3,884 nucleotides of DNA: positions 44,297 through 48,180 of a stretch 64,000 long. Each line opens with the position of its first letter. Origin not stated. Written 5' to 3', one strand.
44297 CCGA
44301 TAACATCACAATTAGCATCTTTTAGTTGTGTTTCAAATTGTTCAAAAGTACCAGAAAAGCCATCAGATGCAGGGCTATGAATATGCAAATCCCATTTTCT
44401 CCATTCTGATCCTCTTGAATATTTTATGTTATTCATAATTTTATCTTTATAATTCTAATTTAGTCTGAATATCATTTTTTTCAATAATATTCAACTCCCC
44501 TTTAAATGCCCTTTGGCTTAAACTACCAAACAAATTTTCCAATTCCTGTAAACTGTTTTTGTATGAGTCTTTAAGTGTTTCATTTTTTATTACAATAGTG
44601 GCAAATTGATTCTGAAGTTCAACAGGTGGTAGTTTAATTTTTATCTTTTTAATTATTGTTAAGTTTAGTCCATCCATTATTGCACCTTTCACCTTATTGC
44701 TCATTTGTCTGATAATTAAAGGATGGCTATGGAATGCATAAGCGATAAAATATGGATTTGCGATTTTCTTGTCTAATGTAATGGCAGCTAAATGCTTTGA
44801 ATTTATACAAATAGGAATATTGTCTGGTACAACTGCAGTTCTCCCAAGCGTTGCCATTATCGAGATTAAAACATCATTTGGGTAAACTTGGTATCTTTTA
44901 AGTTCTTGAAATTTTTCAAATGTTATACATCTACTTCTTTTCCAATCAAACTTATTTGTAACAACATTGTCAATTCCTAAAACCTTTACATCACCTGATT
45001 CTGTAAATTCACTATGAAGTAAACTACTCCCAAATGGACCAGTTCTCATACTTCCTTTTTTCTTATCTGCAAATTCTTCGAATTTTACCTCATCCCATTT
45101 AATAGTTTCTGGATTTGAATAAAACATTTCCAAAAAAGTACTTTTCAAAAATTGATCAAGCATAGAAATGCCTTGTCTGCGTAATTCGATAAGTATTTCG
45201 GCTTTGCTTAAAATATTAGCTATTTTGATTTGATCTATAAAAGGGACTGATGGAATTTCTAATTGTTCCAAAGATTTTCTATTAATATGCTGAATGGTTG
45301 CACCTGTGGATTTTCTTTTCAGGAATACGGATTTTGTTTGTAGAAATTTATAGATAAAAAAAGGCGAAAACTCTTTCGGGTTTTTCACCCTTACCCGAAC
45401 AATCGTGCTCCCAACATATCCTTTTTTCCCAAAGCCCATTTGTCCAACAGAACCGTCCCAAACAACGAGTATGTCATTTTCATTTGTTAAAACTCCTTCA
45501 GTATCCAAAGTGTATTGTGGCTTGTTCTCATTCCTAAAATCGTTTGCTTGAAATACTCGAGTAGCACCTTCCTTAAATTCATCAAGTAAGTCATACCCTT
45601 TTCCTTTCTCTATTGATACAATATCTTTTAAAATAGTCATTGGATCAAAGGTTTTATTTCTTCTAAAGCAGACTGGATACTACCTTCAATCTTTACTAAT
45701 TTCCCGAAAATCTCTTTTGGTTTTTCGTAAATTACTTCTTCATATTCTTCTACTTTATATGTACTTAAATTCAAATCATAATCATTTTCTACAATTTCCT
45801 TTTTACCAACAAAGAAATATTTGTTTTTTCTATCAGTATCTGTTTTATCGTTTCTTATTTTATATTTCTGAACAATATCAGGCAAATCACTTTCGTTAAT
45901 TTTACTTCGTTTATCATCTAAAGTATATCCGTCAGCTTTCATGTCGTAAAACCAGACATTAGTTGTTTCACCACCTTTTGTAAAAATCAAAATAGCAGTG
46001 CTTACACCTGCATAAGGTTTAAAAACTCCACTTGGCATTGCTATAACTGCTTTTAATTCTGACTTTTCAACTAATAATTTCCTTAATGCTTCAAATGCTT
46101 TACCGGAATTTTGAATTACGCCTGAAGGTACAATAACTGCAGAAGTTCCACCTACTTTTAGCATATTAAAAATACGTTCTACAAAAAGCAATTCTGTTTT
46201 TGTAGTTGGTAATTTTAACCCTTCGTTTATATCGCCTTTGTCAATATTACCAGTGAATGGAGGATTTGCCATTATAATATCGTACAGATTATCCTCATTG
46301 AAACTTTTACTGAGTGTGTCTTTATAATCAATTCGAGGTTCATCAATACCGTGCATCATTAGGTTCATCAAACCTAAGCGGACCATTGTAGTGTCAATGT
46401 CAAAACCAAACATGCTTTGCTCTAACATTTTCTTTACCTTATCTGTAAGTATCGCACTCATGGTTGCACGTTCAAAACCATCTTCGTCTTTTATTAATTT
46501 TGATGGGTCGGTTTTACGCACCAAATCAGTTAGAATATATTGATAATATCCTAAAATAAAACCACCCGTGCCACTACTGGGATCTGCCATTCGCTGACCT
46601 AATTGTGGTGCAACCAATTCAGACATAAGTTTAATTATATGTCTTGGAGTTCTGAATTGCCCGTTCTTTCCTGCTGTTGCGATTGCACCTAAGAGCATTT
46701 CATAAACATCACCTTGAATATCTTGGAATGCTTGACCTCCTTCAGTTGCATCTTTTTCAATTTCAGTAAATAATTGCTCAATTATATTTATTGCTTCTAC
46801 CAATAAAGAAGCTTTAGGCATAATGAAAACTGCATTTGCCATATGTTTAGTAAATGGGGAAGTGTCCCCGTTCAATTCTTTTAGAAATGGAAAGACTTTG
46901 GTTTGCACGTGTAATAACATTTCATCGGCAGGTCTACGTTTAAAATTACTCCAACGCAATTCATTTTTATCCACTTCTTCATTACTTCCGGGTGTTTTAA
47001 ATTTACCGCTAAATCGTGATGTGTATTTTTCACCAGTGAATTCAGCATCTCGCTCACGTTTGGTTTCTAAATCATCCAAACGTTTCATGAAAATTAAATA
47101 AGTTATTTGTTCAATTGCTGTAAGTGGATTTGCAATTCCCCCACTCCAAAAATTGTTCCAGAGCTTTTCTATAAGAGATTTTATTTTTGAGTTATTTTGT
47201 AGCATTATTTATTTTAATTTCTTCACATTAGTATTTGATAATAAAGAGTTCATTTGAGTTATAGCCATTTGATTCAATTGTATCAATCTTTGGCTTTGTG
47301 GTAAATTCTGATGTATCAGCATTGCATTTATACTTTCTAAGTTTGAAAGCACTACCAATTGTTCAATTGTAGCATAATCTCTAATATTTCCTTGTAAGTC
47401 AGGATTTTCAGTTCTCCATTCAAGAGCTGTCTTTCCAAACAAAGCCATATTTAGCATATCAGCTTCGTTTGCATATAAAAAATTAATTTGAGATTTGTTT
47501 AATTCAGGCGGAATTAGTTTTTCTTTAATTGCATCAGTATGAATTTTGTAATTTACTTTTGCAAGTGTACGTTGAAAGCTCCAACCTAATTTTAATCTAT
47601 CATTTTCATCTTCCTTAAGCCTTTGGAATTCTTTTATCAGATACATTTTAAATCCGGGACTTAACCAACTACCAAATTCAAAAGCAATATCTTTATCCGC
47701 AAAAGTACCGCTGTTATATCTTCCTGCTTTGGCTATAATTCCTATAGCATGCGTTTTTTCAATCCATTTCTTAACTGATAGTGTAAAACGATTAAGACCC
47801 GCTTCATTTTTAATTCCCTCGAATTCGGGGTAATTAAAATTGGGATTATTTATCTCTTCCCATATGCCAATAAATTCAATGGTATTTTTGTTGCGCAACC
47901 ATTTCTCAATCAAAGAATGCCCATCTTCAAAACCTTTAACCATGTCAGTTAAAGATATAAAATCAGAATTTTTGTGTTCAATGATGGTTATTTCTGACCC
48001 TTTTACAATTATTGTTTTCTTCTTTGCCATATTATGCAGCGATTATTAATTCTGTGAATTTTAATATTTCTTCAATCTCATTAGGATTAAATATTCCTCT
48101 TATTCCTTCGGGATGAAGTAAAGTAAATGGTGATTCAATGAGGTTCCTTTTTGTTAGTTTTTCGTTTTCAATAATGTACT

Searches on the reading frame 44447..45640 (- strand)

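Call 5: search_protein_families(library=pfam, proteins=[window:44447-45640:-], max_evalue=0.01)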
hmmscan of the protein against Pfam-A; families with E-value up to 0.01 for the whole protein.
window:44447-45640:- (397 aa): 1 family
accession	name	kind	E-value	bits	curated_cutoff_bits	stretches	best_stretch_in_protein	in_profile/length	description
PF01420.25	Methylase_S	-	3e-28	99.6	22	2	4-156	9-161/168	Type I restriction modification DNA specificity domain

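Call 6: search_protein_families(library=ncbifam, proteins=[window:44447-45640:-], max_evalue=0.01)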
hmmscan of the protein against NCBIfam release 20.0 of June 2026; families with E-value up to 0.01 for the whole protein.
window:44447-45640:- (397 aa): 2 families
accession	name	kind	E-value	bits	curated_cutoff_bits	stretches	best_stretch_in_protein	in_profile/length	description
NF047740.1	antiphage_MADS5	equivalog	7.6e-22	77.8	400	2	39-196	89-247/461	methylation-associated defense system restriction endonuclease subunit S MAD5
NF007278.0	PRK09737.1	equivalog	6.7e-19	68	662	1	82-384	107-420/461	type I restriction-modification system specificity subunit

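Call 7: search_protein_families(library=padloc, proteins=[window:44447-45640:-], max_evalue=0.01)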
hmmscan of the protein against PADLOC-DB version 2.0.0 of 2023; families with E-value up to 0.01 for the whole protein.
window:44447-45640:- (397 aa): 113 families (the best 25 are shown)
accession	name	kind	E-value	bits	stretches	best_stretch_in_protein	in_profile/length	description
PDLC03069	Specificity_I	-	2.4e-69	232.3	1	77-383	87-387/387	Type I specificity subunit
PDLC03107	Specificity_I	-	4.9e-60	201.6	1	35-383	46-392/392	Type I specificity subunit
PDLC03084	Specificity_I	-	3.3e-57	192.6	1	50-383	60-390/392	Type I specificity subunit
PDLC03108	Specificity_I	-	4.1e-57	192.4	1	88-385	137-437/452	Type I specificity subunit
PDLC03117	Specificity_I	-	9.2e-54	181.1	1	49-385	54-388/518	Type I specificity subunit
PDLC03153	Specificity_I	-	2.7e-46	156.7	1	84-388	110-415/417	Type I specificity subunit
PDLC03129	Specificity_I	-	2e-39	133.6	1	87-385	98-398/431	Type I specificity subunit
PDLC03089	Specificity_I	-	2.7e-38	130.2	2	181-350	4-165/446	Type I specificity subunit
PDLC03119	Specificity_I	-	8.8e-37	124.9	1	4-381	8-391/393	Type I specificity subunit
PDLC03068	Specificity_I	-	1.9e-36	124.1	2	182-349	4-161/403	Type I specificity subunit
PDLC03091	Specificity_I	-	4.3e-36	122.7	2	195-354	232-396/442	Type I specificity subunit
PDLC04137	mad5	-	1.5e-35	121.2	2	215-384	29-190/392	mads_5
PDLC03086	Specificity_I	-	3.6e-35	119.8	2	181-349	2-169/458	Type I specificity subunit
PDLC03157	Specificity_I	-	7.2e-34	115.3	2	4-176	3-178/367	Type I specificity subunit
PDLC03168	Specificity_I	-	8.1e-34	115.9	2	181-369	4-181/459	Type I specificity subunit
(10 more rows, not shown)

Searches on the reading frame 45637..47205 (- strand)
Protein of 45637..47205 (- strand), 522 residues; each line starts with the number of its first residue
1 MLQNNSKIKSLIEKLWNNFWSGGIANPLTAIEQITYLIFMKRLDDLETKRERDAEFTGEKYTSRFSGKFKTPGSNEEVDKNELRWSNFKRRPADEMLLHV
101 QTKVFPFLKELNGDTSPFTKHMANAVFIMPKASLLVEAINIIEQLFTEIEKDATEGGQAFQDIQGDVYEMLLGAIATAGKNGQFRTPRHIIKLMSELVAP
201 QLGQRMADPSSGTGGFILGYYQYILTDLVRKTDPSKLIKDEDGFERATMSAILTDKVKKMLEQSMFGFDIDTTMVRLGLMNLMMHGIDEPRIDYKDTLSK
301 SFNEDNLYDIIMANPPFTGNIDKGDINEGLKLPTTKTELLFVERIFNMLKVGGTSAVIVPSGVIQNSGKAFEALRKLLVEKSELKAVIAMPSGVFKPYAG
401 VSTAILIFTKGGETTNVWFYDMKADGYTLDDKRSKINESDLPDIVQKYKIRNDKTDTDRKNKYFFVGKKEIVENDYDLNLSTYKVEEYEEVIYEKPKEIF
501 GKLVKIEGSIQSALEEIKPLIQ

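Call 5: search_protein_families(library=pfam, proteins=[window:45637-47205:-], max_evalue=0.01)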
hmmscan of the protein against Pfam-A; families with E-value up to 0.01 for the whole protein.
window:45637-47205:- (522 aa): 4 families
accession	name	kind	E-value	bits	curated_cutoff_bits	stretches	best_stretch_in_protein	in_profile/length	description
PF02384.22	N6_Mtase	-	7.1e-57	193.5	20.4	1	161-487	3-306/311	N-6 DNA Methylase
PF12161.14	HsdM_N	-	9e-17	62.4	24.5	1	8-142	1-135/135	HsdM N-terminal domain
PF07669.17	Eco57I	-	2.5e-12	47.7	25.3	1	293-394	60-170/171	Eco57I restriction-modification methylase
PF01170.24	UPF0020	-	1.6e-06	28.4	22.3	1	195-325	21-139/197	RMKL-like, methyltransferase domain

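Call 6: search_protein_families(library=ncbifam, proteins=[window:45637-47205:-], max_evalue=0.01)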
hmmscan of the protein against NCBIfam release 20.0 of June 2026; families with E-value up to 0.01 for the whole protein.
window:45637-47205:- (522 aa): 4 families
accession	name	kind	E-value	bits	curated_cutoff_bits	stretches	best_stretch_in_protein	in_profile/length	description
NF047738.1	antiphage_MADS2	equivalog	1.4e-32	112.8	720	1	161-414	291-570/654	methylation-associated defense system DNA methyltransferase MAD2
TIGR00497.1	hsdM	equivalog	6.9e-22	77.8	242.75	1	258-488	247-490/515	type I restriction-modification system subunit M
NF033452.1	BREX_1_MTaseX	exception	4.4e-08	31.5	500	1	306-435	506-641/1210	BREX-1 system adenine-specific DNA-methyltransferase PglX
NF033455.1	BREX_6_MTaseX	exception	5.8e-06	24.1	900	1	304-413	551-663/1319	BREX-6 system adenine-specific DNA-methyltransferase PglX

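Call 7: search_protein_families(library=padloc, proteins=[window:45637-47205:-], max_evalue=0.01)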
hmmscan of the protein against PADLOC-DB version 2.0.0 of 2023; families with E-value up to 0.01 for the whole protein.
window:45637-47205:- (522 aa): 50 families (the best 25 are shown)
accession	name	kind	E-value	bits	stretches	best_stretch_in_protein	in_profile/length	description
PDLC03021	MTase_I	-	1.2e-163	543.5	1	5-521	4-489/491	Type I methyltransferase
PDLC03026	MTase_I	-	9.2e-63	211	1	9-521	4-474/487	Type I methyltransferase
PDLC03025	MTase_I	-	3e-59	199.2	1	23-423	19-384/569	Type I methyltransferase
PDLC03036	MTase_I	-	4.5e-36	122.4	1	165-423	197-444/635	Type I methyltransferase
PDLC04134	mad2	-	4.9e-36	122.6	1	7-449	140-485/492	mads_2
PDLC03022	MTase_I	-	1.5e-35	120.8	2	251-486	230-475/857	Type I methyltransferase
PDLC03018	MTase_I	-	8.5e-30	101.8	3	155-227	281-352/749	Type I methyltransferase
PDLC03318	MTase_II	-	4.7e-28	95.9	2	159-288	322-449/723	Type II methyltransferase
PDLC03031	MTase_I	-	3.8e-25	86.3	2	262-502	236-502/834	Type I methyltransferase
PDLC03027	MTase_I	-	1.7e-24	84.4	2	263-492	208-445/810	Type I methyltransferase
PDLC03034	MTase_I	-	4.4e-22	76.1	2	303-411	469-584/672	Type I methyltransferase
PDLC03030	MTase_I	-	1.8e-17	61.1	2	335-410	507-581/670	Type I methyltransferase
PDLC03240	MTase_II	-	5.5e-17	59.8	2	267-497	235-478/511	Type II methyltransferase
PDLC03033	MTase_I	-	2.7e-16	57.6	1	339-486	351-495/541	Type I methyltransferase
PDLC03218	MTase_II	-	4.2e-16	56.6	1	158-410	242-481/532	Type II methyltransferase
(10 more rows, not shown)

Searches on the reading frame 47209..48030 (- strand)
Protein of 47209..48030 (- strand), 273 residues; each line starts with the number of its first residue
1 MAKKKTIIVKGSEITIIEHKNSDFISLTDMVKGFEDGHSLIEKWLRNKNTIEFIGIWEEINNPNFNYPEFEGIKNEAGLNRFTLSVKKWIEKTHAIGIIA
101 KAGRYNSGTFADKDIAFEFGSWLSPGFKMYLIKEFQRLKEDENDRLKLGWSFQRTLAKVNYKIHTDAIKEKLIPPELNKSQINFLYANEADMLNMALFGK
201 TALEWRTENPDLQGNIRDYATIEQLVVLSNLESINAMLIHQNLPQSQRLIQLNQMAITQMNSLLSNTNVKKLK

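Call 5: search_protein_families(library=pfam, proteins=[window:47209-48030:-], max_evalue=0.01)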
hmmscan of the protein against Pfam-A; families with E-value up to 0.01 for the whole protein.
window:47209-48030:- (273 aa): 1 family
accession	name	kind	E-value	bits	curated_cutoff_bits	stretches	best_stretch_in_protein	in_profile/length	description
PF04383.19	KilA-N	-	8.2e-19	67.9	23.8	1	15-140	8-106/107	KilA-N domain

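Call 6: search_protein_families(library=ncbifam, proteins=[window:47209-48030:-], max_evalue=0.01)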
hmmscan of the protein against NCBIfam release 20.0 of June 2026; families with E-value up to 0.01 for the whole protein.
window:47209-48030:- (273 aa): 0 families

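Call 7: search_protein_families(library=padloc, proteins=[window:47209-48030:-], max_evalue=0.01)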
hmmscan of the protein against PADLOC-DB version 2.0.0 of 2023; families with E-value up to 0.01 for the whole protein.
window:47209-48030:- (273 aa): 1 family
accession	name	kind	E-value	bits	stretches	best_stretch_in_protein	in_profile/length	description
PDLC04962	PDC-S22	-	2.1e-132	438.4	1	1-273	1-274/281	-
